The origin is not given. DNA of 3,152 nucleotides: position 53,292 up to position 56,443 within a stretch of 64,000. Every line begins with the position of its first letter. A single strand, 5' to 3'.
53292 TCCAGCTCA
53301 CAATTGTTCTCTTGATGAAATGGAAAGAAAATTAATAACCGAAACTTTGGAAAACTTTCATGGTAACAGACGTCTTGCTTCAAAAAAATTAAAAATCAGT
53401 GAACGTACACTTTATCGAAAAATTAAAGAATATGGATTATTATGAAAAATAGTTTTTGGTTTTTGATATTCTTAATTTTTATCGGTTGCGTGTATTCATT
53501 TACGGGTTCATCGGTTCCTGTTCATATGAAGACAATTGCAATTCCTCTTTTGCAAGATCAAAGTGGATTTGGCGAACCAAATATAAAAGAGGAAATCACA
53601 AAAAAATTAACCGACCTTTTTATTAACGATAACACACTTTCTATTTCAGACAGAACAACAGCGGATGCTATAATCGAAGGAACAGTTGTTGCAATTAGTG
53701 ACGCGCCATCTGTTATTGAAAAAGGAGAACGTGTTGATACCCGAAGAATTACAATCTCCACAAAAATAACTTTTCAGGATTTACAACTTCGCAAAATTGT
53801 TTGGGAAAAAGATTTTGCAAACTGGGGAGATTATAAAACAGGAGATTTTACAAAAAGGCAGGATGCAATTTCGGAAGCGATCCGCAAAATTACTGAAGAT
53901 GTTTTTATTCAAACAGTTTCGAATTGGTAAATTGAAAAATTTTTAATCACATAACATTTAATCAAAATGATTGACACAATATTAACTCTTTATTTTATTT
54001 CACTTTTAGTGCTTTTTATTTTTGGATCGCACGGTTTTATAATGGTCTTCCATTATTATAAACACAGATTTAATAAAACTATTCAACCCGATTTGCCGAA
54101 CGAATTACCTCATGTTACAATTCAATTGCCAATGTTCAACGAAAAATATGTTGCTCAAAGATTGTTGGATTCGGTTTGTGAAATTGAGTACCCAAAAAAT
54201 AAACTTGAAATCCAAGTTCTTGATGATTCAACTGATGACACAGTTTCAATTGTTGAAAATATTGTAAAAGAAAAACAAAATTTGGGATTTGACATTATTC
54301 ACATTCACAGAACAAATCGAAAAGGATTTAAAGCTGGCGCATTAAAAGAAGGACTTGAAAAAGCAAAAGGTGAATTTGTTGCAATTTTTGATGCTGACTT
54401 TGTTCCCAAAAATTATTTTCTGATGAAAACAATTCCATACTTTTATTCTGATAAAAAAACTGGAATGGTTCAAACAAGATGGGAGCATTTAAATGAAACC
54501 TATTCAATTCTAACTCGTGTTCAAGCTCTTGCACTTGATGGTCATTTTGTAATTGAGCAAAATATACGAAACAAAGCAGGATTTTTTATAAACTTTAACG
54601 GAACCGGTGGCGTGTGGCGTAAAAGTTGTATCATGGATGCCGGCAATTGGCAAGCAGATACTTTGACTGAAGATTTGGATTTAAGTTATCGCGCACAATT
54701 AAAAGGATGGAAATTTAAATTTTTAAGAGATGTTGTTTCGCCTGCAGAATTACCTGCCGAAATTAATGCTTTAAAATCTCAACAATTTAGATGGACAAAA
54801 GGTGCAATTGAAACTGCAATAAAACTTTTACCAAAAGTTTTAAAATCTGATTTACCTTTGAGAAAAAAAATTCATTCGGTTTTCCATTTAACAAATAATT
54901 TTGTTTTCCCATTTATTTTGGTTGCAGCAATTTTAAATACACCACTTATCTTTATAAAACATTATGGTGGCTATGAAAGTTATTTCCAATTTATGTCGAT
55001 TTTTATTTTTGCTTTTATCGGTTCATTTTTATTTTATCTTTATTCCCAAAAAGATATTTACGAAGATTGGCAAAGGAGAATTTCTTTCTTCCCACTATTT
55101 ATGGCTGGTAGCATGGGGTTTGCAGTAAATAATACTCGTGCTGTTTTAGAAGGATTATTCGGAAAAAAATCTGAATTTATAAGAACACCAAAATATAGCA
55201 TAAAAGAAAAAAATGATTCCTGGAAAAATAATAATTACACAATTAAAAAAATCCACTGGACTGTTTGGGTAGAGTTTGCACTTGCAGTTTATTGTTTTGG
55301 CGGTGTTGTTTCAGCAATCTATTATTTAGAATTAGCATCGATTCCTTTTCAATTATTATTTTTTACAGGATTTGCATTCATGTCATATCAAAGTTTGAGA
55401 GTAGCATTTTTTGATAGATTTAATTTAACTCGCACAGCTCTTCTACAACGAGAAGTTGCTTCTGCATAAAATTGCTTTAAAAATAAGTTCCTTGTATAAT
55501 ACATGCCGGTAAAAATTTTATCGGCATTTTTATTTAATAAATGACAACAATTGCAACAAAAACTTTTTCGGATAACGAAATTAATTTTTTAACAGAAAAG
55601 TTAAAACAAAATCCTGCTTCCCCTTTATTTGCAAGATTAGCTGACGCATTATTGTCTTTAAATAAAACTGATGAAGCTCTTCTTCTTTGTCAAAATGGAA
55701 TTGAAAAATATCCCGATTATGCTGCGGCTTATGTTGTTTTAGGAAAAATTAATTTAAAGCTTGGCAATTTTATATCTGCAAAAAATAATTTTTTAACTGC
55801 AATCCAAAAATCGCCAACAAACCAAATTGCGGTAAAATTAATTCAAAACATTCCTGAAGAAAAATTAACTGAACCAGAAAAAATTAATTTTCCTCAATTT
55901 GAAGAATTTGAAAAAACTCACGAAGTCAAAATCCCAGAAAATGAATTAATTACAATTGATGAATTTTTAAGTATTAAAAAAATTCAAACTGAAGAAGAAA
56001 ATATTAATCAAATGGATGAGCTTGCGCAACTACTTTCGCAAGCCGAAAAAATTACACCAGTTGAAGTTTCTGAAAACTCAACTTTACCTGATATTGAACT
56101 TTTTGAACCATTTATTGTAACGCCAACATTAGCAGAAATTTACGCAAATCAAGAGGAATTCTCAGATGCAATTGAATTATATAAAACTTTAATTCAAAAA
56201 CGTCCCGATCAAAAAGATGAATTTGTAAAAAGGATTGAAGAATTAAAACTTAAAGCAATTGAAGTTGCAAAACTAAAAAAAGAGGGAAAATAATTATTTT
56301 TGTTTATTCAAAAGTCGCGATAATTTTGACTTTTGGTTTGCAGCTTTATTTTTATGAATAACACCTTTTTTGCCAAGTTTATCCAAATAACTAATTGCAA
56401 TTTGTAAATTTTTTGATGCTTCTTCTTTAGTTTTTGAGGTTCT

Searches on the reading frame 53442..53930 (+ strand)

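Call 61: search_protein_families(library=pfam, proteins=[window:53442-53930:+], max_evalue=0.0001)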
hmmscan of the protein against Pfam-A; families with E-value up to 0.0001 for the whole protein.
window:53442-53930:+ (162 aa): 1 family
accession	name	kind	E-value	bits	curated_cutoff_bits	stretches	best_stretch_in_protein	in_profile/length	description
PF04390.17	LptE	-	2.1e-12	48.2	23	1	29-157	1-117/118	Lipopolysaccharide-assembly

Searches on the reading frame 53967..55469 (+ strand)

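Call 44: search_protein_families(library=pfam, proteins=[window:53967-55469:+], max_evalue=1e-10)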
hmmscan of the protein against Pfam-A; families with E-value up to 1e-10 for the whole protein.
window:53967-55469:+ (500 aa): 3 families
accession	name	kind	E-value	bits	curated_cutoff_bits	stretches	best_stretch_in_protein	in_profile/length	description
PF13641.12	Glyco_tranf_2_3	-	1.2e-25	91.3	27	1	48-279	1-230/230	Glycosyltransferase like family 2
PF00535.33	Glycos_transf_2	-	1.9e-20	73.9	23.3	1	53-193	3-138/168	Glycosyl transferase family 2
PF13632.12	Glyco_trans_2_3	-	1.3e-14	54.9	27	1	138-346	2-183/198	Glycosyl transferase family group 2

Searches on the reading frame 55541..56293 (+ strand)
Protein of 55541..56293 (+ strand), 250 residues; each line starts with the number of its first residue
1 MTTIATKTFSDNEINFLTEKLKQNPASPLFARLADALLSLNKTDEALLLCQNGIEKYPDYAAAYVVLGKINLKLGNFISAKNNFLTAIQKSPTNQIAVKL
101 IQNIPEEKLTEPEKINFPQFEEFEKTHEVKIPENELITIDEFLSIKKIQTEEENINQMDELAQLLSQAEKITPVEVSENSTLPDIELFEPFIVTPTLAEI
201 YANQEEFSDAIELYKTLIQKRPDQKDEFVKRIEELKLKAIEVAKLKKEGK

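Call 44: search_protein_families(library=pfam, proteins=[window:55541-56293:+], max_evalue=1e-10)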
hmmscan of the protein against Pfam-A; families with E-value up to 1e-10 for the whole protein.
window:55541-56293:+ (250 aa): 2 families
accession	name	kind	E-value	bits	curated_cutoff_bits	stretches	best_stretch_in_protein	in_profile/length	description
PF07719.23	TPR_2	-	6.9e-13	48.1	27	0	197-223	7-33/34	Tetratricopeptide repeat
PF00515.34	TPR_1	-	3.9e-11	42.7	27.8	0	30-60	4-34/34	Tetratricopeptide repeat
